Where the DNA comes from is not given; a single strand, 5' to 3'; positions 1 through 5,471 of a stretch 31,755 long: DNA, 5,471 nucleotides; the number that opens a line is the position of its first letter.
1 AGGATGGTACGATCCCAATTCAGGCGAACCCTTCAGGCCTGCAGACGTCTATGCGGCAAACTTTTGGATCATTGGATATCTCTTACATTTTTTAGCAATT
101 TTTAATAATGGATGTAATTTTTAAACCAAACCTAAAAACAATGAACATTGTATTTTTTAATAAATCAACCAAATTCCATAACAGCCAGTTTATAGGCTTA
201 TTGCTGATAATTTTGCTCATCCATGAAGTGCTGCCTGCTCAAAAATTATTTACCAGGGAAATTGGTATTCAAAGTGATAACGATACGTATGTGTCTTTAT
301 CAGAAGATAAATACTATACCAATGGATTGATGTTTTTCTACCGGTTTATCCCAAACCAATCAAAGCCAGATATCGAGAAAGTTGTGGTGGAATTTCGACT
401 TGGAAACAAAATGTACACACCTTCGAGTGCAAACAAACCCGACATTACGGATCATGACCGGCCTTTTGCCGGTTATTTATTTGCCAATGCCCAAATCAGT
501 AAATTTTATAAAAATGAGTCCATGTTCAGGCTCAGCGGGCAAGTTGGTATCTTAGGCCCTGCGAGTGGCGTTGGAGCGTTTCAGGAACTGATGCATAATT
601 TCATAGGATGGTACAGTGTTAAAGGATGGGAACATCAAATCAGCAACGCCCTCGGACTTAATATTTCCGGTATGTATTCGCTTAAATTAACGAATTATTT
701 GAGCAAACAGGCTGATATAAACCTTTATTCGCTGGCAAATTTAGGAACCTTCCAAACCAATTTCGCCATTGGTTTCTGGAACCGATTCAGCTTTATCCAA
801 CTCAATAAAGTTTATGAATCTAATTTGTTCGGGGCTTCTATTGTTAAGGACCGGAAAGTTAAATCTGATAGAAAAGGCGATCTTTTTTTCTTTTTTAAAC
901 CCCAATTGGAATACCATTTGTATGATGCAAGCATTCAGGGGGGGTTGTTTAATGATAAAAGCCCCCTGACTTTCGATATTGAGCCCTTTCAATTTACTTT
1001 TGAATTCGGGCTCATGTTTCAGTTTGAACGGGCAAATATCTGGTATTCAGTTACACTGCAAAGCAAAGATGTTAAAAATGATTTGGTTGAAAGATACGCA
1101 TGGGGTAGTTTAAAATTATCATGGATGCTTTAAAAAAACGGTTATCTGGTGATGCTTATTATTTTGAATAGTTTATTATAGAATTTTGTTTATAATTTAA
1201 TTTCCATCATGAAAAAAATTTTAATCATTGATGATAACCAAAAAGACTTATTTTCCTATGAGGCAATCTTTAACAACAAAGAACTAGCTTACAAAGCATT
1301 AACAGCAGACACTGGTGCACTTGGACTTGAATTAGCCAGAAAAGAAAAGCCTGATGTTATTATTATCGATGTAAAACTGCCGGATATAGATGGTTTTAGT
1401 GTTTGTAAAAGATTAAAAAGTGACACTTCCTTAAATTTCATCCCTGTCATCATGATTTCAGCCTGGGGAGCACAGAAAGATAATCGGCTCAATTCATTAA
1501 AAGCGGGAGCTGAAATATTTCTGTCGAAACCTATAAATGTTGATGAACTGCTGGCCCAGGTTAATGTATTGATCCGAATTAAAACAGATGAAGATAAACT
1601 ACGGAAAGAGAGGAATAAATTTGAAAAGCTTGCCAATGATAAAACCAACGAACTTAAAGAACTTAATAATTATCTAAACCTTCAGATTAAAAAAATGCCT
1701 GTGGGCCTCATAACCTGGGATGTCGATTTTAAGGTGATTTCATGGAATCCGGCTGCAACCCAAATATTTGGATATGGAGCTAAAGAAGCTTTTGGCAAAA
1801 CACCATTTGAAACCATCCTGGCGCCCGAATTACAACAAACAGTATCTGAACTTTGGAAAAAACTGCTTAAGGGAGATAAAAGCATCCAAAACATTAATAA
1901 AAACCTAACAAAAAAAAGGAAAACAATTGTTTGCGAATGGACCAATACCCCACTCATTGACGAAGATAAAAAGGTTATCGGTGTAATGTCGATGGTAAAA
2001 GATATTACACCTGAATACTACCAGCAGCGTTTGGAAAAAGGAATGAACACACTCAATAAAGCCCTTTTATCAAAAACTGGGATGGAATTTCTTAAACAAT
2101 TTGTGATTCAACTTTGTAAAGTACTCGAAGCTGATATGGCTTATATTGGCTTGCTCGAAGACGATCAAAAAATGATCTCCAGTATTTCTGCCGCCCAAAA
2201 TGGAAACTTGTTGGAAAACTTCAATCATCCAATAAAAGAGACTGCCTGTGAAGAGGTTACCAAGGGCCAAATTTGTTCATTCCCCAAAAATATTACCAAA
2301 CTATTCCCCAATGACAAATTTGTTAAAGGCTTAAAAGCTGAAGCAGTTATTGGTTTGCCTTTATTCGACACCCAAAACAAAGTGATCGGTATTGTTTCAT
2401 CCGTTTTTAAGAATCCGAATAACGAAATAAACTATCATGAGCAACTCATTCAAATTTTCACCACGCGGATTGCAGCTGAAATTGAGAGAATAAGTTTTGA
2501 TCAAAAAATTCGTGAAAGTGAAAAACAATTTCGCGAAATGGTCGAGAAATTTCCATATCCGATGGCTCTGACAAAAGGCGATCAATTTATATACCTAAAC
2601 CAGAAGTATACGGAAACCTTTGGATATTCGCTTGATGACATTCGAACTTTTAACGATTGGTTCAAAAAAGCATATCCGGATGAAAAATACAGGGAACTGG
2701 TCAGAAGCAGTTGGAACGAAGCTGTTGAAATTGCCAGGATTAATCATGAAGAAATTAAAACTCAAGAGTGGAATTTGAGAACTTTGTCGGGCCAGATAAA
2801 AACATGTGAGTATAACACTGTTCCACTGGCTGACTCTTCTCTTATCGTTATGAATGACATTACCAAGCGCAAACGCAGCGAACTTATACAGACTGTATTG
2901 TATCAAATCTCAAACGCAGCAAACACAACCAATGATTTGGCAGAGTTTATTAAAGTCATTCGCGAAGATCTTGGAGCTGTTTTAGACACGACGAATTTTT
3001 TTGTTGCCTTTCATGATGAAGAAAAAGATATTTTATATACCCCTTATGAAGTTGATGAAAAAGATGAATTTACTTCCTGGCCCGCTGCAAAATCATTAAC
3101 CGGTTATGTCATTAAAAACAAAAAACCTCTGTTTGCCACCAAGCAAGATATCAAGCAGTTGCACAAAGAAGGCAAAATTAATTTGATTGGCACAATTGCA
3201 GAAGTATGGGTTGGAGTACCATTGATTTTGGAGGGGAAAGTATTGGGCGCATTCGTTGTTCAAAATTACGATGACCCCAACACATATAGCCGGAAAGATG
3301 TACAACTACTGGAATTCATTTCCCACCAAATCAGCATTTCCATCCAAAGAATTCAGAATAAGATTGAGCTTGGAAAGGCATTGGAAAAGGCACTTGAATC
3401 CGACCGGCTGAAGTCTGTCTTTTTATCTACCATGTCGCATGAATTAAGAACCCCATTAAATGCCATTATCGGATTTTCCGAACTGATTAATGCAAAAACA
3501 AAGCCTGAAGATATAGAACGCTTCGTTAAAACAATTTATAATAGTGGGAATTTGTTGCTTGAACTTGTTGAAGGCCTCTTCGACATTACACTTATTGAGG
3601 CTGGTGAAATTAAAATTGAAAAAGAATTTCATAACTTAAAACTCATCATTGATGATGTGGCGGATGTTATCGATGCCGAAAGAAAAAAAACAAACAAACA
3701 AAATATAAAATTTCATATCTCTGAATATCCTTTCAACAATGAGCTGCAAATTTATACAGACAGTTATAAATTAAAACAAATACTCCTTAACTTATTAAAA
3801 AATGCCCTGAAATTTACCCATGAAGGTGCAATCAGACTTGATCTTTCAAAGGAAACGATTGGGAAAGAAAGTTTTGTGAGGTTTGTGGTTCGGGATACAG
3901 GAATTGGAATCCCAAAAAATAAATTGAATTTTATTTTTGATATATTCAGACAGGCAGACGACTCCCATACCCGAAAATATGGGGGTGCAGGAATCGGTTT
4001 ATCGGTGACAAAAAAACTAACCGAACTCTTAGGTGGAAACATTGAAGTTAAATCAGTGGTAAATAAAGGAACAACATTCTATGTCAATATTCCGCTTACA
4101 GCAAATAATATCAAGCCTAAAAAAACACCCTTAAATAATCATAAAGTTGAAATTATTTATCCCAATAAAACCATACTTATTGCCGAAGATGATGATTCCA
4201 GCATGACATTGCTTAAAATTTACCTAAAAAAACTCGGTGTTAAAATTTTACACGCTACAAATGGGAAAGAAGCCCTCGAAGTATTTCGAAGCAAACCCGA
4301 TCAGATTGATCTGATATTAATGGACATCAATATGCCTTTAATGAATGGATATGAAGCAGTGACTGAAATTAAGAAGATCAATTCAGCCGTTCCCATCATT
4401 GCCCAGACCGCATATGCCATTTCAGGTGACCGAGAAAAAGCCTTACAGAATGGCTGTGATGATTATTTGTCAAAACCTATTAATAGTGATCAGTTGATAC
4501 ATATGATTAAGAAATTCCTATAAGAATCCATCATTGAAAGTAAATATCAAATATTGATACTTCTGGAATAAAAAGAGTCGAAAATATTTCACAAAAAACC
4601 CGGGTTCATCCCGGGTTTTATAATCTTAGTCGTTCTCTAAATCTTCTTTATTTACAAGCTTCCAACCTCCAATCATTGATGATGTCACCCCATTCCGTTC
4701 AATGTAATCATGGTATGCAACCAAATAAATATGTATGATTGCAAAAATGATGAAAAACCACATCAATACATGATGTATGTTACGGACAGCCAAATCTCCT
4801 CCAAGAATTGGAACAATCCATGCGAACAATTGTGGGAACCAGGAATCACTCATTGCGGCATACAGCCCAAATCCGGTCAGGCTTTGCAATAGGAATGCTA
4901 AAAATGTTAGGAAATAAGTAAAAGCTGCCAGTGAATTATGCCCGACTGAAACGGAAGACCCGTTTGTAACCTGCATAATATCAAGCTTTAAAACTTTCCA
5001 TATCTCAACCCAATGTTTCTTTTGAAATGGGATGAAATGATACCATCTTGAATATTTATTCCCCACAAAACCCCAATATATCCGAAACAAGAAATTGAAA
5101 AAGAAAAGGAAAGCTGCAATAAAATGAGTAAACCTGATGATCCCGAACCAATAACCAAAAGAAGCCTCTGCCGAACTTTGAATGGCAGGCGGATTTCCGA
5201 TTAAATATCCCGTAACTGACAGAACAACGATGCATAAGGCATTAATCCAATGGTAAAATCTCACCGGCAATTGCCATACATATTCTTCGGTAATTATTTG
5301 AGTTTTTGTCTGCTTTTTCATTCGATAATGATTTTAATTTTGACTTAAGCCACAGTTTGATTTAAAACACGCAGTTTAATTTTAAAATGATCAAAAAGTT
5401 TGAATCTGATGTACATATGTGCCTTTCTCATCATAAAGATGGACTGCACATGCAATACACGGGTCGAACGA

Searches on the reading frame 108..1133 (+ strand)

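Call 17: search_protein_families(library=pfam, proteins=[window:108-1133:+], max_evalue=0.001)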
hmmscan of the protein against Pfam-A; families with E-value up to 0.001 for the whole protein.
window:108-1133:+ (341 aa): 1 family
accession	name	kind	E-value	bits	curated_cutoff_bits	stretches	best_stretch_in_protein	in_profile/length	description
PF09982.15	LpxR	-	6.2e-57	193.4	26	1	33-340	3-322/323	Outer membrane protein LpxR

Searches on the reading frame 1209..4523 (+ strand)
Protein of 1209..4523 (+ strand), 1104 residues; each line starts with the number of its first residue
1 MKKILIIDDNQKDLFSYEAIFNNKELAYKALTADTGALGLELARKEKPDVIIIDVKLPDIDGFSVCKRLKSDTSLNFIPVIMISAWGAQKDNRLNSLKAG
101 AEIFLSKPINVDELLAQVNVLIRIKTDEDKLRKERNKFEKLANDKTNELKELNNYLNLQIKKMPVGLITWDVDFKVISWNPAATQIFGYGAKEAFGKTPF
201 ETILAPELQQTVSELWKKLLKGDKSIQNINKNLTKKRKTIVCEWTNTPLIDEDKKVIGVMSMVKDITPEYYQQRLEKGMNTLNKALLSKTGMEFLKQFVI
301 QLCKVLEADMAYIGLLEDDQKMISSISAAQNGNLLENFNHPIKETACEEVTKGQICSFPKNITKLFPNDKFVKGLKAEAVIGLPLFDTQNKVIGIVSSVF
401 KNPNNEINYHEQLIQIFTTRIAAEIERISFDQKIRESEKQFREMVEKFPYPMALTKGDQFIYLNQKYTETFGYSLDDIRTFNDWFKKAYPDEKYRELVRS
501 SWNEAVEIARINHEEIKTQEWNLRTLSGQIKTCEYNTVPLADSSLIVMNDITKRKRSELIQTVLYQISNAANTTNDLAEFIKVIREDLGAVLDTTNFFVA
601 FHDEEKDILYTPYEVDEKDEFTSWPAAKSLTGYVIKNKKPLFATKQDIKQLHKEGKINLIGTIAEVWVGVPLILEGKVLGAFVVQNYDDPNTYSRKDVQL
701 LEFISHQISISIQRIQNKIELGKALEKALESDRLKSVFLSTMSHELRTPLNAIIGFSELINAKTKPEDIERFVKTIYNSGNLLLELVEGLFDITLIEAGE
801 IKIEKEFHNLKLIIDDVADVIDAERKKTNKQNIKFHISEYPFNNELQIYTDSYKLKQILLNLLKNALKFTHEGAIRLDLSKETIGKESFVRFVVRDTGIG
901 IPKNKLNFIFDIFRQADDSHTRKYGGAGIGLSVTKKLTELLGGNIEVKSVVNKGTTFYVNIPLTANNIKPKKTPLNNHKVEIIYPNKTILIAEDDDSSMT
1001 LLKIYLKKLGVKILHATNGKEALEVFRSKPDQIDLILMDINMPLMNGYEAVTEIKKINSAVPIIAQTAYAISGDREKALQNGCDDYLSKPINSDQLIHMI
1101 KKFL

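Call 17: search_protein_families(library=pfam, proteins=[window:1209-4523:+], max_evalue=0.001)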
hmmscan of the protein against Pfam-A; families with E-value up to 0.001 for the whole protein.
window:1209-4523:+ (1104 aa): 12 families
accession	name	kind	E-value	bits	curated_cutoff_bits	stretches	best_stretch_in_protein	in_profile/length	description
PF00072.30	Response_reg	-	3e-51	172.7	30.2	2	989-1101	1-111/111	Response regulator receiver domain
PF02518.31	HATPase_c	-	1e-26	94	26.4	1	851-964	2-110/111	Histidine kinase-, DNA gyrase B-, and HSP90-like ATPase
PF08448.16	PAS_4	-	1.7e-22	80.2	23.1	1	162-268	3-107/110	PAS fold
PF13185.12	GAF_2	-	3e-18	66.8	28.6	1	576-713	3-136/136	GAF domain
PF00989.32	PAS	-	1.6e-16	60.7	22.6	1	158-266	5-113/113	PAS fold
PF00512.31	HisKA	-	1.2e-15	57.8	26.9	1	735-799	2-66/66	His Kinase A (phospho-acceptor) domain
PF08447.18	PAS_3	-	1.5e-14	54.5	25.6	1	176-260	1-86/89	PAS fold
PF01590.32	GAF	-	2e-14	54.7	22.4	1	576-712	1-133/133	GAF domain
PF13426.13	PAS_9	-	1.9e-13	51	27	1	165-267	2-102/103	PAS domain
PF13188.13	PAS_8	-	6.8e-10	38.9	21.8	0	440-479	2-44/65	PAS domain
PF13492.12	GAF_3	-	3.1e-06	28.1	27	0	589-714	14-129/129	GAF domain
PF23198.2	PDE8A_N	-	0.0002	21.7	29.6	0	24-101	31-111/147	PDE8A-like, N-terminal domain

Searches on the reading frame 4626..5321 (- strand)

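Call 17: search_protein_families(library=pfam, proteins=[window:4626-5321:-], max_evalue=0.001)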
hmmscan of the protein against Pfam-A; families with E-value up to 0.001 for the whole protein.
window:4626-5321:- (231 aa): 2 families
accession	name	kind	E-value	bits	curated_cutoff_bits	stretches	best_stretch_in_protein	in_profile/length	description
PF01292.26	Ni_hydr_CYTB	-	1.5e-28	100.2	30.1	1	15-219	1-179/179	Prokaryotic cytochrome b561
PF14358.11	DUF4405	-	3.9e-08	34.1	26.7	1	134-200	1-64/66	Domain of unknown function (DUF4405)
